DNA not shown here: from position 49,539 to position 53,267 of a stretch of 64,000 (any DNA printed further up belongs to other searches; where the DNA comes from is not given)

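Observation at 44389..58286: Ara4N-like amino-pentose pathway lacking the formyl cycle, apparently feeding GT-C enzymes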

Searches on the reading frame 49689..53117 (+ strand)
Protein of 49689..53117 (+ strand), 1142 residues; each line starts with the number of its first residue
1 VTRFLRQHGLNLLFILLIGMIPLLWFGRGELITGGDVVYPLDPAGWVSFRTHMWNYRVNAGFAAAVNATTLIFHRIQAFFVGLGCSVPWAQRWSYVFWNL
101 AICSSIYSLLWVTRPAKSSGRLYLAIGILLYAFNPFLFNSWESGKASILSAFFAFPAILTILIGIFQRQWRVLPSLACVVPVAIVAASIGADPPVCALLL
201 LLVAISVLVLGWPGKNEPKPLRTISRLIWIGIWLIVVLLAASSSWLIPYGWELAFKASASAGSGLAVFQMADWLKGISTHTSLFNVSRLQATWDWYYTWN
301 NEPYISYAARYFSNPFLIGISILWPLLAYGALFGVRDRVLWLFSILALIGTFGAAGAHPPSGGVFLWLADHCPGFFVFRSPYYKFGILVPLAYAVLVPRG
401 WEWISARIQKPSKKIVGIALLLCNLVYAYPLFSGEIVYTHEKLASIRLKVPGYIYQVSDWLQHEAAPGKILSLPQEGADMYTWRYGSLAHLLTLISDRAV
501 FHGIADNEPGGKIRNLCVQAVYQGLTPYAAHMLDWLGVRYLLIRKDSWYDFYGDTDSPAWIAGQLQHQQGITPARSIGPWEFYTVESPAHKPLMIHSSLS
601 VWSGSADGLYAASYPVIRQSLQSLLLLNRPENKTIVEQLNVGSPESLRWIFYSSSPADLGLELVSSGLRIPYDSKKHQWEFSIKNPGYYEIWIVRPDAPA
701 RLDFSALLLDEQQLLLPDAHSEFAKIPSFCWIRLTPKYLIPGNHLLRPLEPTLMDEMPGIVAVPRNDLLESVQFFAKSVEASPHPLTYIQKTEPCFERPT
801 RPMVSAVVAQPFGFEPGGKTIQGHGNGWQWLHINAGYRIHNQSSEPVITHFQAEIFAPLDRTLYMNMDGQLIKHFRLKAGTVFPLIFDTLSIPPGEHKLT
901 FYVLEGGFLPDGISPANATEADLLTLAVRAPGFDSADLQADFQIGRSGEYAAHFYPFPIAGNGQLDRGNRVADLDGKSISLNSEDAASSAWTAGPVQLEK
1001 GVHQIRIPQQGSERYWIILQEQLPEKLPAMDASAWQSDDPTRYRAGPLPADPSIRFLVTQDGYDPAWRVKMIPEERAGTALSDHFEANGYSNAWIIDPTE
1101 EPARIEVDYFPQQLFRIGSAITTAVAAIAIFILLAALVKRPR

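Call 4: search_protein_families(library=pfam, proteins=[window:49689-53117:+])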
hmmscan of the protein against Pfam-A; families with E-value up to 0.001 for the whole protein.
window:49689-53117:+ (1142 aa): 0 families
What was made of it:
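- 49689..53117 (+): Large polytopic membrane protein. Paralogue of 27555 and 32179 (AftD-like GT-C). No Pfam hit (call 4).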

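Call 5: search_protein_families(library=ncbifam, proteins=[window:49689-53117:+], max_evalue=0.01)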
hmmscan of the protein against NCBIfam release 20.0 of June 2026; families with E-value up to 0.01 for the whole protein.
window:49689-53117:+ (1142 aa): 0 families
